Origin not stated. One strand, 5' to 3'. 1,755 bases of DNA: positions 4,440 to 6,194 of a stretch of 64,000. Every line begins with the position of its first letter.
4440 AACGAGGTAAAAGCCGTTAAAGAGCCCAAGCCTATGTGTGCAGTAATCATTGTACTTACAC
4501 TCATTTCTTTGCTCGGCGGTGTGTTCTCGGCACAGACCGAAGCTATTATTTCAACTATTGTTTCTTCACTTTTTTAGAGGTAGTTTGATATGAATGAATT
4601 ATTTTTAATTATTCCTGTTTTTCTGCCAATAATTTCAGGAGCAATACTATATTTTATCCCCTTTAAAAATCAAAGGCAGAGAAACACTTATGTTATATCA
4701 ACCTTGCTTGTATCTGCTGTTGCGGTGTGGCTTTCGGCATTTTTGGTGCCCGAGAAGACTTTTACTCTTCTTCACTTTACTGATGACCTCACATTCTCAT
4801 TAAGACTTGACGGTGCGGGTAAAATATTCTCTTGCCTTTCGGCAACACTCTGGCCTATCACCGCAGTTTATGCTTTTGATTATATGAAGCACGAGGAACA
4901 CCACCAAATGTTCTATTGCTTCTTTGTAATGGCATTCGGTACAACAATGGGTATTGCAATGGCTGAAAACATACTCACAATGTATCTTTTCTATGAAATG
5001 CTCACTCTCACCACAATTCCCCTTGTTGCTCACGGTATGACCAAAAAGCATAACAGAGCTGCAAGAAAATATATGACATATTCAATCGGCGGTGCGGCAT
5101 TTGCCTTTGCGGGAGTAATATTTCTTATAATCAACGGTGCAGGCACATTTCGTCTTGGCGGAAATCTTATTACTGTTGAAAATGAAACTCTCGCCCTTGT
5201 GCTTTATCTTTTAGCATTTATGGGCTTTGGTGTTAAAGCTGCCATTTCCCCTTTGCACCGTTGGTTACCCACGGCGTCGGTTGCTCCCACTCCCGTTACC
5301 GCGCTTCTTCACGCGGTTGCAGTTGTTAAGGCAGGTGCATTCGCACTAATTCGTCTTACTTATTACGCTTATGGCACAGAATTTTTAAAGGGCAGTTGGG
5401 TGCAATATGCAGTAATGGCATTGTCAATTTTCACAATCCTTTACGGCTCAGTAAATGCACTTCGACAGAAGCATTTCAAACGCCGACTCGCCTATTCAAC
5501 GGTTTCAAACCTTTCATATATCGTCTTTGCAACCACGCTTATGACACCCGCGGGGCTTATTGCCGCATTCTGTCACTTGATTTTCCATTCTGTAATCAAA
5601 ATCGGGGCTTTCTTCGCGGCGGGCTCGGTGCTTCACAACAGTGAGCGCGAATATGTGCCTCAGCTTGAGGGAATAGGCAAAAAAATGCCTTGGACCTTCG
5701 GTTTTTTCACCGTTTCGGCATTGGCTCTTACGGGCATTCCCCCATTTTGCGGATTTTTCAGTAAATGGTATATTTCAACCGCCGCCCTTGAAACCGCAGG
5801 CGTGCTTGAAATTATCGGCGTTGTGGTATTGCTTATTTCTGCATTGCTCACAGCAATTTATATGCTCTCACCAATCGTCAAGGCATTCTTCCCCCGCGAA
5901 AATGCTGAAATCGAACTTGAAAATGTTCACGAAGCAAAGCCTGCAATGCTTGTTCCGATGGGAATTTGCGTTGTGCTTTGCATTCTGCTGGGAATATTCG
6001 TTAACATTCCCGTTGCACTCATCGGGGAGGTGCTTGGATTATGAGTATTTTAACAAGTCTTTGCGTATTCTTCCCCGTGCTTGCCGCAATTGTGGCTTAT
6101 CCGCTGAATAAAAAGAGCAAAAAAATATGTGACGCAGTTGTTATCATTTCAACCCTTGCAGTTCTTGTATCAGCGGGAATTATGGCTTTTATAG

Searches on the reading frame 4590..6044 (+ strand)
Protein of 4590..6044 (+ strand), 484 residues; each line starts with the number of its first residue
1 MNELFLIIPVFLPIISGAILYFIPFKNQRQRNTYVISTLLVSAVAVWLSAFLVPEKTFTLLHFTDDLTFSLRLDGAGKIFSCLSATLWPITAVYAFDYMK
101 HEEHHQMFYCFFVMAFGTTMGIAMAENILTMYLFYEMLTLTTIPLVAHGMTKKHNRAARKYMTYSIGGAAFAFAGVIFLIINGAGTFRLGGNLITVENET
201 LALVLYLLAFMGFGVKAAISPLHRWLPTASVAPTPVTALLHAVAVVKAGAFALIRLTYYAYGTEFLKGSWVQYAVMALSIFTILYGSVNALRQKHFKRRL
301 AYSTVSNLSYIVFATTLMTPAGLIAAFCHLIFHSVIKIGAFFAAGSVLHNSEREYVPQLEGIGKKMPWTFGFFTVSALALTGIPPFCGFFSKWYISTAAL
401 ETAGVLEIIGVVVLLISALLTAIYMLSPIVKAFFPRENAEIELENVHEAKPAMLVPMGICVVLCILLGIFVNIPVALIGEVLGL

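Call 32: search_protein_families(library=pfam, proteins=[window:4590-6044:+], max_evalue=0.00001)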
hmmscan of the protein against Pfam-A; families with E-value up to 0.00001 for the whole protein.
window:4590-6044:+ (484 aa): 1 family
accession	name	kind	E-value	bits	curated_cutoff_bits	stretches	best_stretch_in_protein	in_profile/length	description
PF00361.26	Proton_antipo_M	-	1.7e-52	178.9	21.5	1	125-408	1-284/294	NADH:quinone oxidoreductase/Mrp antiporter, TM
